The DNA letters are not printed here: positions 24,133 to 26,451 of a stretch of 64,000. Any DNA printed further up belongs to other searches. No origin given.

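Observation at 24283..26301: Cytoplasmic MurF-like ligase fused to a BspA-type leucine-rich-repeat domain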

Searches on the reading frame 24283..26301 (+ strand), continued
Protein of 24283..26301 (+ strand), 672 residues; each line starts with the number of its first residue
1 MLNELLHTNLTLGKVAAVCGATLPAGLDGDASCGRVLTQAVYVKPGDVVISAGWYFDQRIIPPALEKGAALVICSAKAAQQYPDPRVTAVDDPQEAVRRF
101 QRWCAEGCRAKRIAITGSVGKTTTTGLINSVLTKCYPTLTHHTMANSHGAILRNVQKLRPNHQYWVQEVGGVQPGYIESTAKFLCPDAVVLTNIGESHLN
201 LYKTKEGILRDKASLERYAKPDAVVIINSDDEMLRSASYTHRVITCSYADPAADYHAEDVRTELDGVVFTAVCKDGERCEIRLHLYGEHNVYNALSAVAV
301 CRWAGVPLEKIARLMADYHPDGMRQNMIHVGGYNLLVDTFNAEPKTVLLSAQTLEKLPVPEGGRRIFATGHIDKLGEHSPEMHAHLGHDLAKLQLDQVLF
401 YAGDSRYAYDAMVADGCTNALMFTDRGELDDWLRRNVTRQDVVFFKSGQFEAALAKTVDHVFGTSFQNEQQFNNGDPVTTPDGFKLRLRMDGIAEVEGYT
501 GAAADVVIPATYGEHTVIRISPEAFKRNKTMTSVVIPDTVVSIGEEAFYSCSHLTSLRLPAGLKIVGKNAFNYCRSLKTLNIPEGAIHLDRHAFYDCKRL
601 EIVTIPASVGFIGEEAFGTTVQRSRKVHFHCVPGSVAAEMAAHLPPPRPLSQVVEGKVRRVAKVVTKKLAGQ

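Call 11: search_solved_structures(query=window:24283-26298:+, max_evalue=0.001, show_alignments=2)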
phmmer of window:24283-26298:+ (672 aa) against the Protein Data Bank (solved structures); distinct sequences matched with E-value up to 0.001: 46.
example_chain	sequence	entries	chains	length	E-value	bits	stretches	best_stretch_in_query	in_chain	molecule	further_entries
4gt6_A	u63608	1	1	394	2.6e-39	138.3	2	477-617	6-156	Cell surface protein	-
4qdi_A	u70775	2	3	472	9.4e-39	136.5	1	34-401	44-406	UDP-N-acetylmuramoyl-tripeptide--D-alanyl-D-alanine ligase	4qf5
4ziy_A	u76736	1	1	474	2.3e-38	135.2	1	34-401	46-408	UDP-N-acetylmuramoyl-tripeptide--D-alanyl-D-alanine ligase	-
4fs7_A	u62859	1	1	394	1.1e-37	132.9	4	539-617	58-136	Uncharacterized protein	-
8f5d_A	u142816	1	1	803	2.8e-28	101.9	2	34-316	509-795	Multifunctional fusion protein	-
4cvk_A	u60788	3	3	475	5e-28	101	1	25-468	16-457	UDP-N-acetylmuramoyl-tripeptide--D-alanyl-D-alanine ligase | UDP-N-ACETYLMURAMOYL-TRIPEPTIDE--D-ALANYL-D- ALANINE LIGASE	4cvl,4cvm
1gg4_A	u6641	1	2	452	8.2e-26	93.7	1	30-455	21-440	UDP-N-ACETYLMURAMOYLALANYL-D-GLUTAMYL-2,6-DIAMINOPIMELATE-D-ALANYL-D-ALANYL LIGASE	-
2am1_A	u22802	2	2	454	3.1e-22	81.9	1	10-405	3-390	UDP-N-acetylmuramoylalanine-D-glutamyl-lysine-D-alanyl-D-alanine ligase, MurF protein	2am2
3zm5_A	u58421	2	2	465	3.1e-22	81.9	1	10-405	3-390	UDP-N-ACETYLMURAMOYL-TRIPEPTIDE--D-ALANYL-D-ALANINE LIGASE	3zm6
6mlx_A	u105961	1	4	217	6.9e-22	80.7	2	539-619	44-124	Leucine-rich repeat protein TpLRR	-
3zl8_A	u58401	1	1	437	2.8e-20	75.4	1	37-404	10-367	UDP-N-ACETYLMURAMOYL-TRIPEPTIDE--D-ALANYL-D-ALANINE LIGASE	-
1gqq_A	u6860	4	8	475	1.1e-15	60.3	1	67-347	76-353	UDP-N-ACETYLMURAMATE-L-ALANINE LIGASE | UDP-N-acetylmuramate--alanine ligase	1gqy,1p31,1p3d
4h09_A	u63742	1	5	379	1.8e-12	49.6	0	553-614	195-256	Hypothetical leucine rich repeat protein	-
4fdw_A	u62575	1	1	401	6.9e-12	47.7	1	532-606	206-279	leucine rich hypothetical protein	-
9ir5_A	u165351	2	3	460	7.1e-12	47.7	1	112-354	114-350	UDP-N-acetylmuramate--L-alanine ligase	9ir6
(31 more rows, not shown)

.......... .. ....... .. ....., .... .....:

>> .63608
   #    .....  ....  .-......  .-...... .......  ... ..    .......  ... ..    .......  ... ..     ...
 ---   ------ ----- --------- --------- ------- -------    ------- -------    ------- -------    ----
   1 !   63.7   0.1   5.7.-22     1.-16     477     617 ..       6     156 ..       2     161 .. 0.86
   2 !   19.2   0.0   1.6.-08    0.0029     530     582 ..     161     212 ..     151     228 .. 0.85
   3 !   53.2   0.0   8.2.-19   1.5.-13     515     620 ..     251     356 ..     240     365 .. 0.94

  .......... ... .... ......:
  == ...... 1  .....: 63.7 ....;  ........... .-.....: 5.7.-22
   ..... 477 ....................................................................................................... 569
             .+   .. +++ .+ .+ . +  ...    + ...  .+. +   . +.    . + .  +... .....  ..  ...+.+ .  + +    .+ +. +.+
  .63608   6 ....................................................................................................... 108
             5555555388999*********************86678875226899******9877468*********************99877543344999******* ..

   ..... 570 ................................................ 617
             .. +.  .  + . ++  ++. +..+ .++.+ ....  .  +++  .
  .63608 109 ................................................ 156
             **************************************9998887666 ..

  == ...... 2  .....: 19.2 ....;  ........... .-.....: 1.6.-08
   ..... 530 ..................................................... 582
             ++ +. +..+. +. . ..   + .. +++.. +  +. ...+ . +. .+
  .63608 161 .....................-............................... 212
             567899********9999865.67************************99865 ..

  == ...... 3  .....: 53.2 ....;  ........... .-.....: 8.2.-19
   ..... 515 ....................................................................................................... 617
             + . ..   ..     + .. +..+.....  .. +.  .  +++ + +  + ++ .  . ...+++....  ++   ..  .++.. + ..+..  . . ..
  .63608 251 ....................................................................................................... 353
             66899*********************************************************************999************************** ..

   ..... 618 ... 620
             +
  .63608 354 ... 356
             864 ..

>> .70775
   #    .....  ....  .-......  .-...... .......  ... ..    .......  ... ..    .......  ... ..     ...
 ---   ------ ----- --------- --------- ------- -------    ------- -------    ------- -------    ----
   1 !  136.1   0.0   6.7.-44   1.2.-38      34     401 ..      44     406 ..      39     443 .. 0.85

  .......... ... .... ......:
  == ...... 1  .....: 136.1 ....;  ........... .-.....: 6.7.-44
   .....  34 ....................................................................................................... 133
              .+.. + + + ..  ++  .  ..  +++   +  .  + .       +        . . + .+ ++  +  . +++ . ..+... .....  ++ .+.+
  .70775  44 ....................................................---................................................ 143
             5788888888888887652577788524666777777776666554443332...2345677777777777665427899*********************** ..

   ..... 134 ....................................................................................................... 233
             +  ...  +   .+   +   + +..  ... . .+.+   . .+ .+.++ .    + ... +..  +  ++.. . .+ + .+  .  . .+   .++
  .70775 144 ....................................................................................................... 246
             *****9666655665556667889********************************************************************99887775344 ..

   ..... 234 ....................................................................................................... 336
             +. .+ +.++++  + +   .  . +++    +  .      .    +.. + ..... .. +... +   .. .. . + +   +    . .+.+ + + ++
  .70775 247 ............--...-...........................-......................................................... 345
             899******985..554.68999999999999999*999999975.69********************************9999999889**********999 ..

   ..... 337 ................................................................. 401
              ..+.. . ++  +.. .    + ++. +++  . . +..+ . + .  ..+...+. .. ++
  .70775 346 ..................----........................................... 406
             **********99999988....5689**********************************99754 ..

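Call 13: find_encoding_contigs(protein=window:24283-26298:+, flank=10000, max_places=6)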
Protein window:24283-26298:+ (672 aa): no gene with exactly this product is on record in the collection.

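Call 15: find_encoding_contigs(protein=P0003, flank=10000, max_places=4)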
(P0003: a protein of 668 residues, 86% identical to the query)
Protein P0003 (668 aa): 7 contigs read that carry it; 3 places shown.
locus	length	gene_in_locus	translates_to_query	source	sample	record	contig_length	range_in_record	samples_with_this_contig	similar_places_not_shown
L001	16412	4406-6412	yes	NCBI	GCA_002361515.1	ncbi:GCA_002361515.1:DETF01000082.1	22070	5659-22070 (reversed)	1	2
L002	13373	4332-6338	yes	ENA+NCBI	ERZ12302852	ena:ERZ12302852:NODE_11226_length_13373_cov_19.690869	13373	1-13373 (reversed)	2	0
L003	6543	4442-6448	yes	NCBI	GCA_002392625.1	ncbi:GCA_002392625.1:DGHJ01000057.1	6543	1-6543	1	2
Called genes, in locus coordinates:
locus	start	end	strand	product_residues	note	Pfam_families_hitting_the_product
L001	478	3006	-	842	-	PF03415:Peptidase_C11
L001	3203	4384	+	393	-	PF00155:Aminotran_1_2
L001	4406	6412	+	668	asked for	PF08245:Mur_ligase_M, PF13306:LRR_5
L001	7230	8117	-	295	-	-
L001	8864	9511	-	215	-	-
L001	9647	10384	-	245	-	PF12146:Hydrolase_4 (faint), PF12695:Abhydrolase_5, PF00561:Abhydrolase_1 (weak)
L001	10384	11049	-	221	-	-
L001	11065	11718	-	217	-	-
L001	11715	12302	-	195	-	-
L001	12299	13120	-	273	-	PF06966:DUF1295, PF02544:Steroid_dh (weak)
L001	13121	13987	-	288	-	PF01073:3Beta_HSD (weak), PF01370:Epimerase, PF05368:NmrA, PF13460:NAD_binding_10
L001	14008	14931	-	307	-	PF01613:Flavin_Reduct (weak)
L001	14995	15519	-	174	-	PF00440:TetR_N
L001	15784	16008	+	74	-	PF14354:Lar_restr_allev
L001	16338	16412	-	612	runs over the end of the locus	PF08323:Glyco_transf_5, PF13439:Glyco_transf_4 (faint), PF00534:Glycos_transf_1, PF13692:Glyco_trans_1_4, PF02036:SCP2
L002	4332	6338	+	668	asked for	PF08245:Mur_ligase_M, PF13306:LRR_5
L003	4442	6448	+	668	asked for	PF08245:Mur_ligase_M, PF13306:LRR_5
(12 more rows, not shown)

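Call 16: find_encoding_contigs(protein=P0016, flank=10000, max_places=3)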
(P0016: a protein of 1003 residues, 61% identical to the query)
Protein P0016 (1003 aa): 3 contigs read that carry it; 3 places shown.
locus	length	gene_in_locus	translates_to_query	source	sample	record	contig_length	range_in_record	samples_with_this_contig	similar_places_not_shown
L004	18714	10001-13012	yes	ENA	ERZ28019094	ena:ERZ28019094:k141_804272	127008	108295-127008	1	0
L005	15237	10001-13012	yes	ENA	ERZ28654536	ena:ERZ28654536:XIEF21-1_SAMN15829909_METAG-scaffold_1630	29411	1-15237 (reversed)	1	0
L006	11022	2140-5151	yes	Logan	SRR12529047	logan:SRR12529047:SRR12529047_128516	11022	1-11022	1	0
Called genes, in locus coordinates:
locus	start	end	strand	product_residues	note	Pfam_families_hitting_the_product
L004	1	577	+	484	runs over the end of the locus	PF13425:O-antigen_lig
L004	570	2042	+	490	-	PF13425:O-antigen_lig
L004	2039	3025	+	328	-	PF00535:Glycos_transf_2, PF10111:Glyco_tranf_2_2, PF13641:Glyco_tranf_2_3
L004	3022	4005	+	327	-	PF00535:Glycos_transf_2, PF10111:Glyco_tranf_2_2, PF13641:Glyco_tranf_2_3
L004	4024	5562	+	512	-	-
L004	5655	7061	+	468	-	PF01554:MatE (weak), PF01943:Polysacc_synt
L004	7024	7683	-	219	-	PF07155:ECF-ribofla_trS (faint), PF12822:ECF_trnsprt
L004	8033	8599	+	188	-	PF00545:Ribonuclease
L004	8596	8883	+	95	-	PF01337:Barstar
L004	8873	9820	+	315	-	PF00749:tRNA-synt_1c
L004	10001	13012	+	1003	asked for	PF08245:Mur_ligase_M, PF13306:LRR_5, PF14397:ATPgrasp_ST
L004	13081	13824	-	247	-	PF07685:GATase_3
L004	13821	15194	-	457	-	PF08245:Mur_ligase_M, PF08353:MurT_C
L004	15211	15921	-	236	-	-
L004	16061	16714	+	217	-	PF07947:YhhN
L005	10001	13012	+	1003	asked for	PF08245:Mur_ligase_M, PF13306:LRR_5, PF14397:ATPgrasp_ST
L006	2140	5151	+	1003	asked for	PF08245:Mur_ligase_M, PF13306:LRR_5, PF14397:ATPgrasp_ST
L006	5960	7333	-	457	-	PF08245:Mur_ligase_M, PF08353:MurT_C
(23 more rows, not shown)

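Call 17: find_encoding_contigs(protein=P0041, flank=10000, max_places=2)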
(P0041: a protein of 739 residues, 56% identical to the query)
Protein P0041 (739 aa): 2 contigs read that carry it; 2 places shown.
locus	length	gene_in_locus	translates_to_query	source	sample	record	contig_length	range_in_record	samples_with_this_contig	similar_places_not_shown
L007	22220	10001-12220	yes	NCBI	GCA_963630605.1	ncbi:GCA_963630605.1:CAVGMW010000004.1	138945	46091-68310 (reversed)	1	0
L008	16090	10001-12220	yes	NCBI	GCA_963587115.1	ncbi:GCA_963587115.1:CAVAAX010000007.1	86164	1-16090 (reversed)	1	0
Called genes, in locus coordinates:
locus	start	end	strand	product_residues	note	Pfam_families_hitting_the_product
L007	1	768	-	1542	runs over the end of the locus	PF09479:Flg_new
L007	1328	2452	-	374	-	PF03462:PCRF, PF00472:RF-1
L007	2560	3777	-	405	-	PF02574:S-methyl_trans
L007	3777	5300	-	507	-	PF00111:Fer2, PF17651:Raco_middle, PF14574:RACo_C_ter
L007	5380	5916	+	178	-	PF10050:DUF2284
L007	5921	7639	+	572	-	PF01208:URO-D, PF02607:B12-binding_2, PF02310:B12-binding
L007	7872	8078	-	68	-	-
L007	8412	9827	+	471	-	PF01936:NYN (weak)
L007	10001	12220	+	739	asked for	PF08245:Mur_ligase_M, PF02875:Mur_ligase_C (weak), PF13306:LRR_5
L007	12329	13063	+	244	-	-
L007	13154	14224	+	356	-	PF13624:SurA_N_3 (faint), PF13145:Rotamase_2 (weak)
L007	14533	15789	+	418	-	PF00108:Thiolase_N, PF02803:Thiolase_C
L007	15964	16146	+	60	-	PF04014:MazE_antitoxin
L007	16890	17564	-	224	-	PF04542:Sigma70_r2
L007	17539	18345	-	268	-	PF01381:HTH_3, PF12844:HTH_19 (faint), PF13443:HTH_26 (weak), PF13560:HTH_31 (faint)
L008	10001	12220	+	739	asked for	PF08245:Mur_ligase_M, PF02875:Mur_ligase_C (weak), PF13306:LRR_5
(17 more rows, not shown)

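Call 18: find_encoding_contigs(protein=P0048, flank=10000, max_places=2)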
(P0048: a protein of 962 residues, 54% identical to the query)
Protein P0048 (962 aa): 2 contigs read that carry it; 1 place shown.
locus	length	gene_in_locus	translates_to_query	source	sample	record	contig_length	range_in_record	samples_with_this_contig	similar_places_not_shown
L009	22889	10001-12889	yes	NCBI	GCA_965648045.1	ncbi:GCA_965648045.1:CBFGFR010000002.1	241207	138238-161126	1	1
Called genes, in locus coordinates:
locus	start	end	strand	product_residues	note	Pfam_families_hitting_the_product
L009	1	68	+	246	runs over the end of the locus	-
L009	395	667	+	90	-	-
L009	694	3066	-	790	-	PF12838:Fer4_7, PF13187:Fer4_9 (weak), PF14697:Fer4_21 (weak), PF00037:Fer4 (weak), PF12797:Fer4_2 (weak), PF12837:Fer4_6 (weak), PF04432:FrhB_FdhB_C, PF04230:PS_pyruv_trans, +1 more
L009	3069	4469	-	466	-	PF00534:Glycos_transf_1, PF13692:Glyco_trans_1_4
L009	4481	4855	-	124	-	-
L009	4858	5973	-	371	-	PF13450:NAD_binding_8, PF03275:GLF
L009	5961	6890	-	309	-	PF14393:DUF4422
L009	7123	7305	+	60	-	-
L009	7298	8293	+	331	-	PF00535:Glycos_transf_2, PF10111:Glyco_tranf_2_2, PF13641:Glyco_tranf_2_3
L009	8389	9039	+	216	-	PF14305:ATPgrasp_TupA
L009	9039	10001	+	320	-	PF05222:AlaDh_PNT_N, PF02826:2-Hacid_dh_C (weak), PF01262:AlaDh_PNT_C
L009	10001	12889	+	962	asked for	PF14305:ATPgrasp_TupA, PF08245:Mur_ligase_M, PF13306:LRR_5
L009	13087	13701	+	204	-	PF00239:Resolvase, PF02796:HTH_7 (weak)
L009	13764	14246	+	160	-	-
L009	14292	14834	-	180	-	-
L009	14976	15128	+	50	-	-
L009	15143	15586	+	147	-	PF05099:TerB (faint)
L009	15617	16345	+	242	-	PF01479:S4, PF00849:PseudoU_synth_2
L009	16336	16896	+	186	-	PF03602:Cons_hypoth95, PF05175:MTS (faint), PF13847:Methyltransf_31, PF13649:Methyltransf_25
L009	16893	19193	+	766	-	PF01136:Peptidase_U32, PF12392:DUF3656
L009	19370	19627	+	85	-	-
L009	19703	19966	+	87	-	-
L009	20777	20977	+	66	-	-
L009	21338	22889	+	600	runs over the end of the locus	-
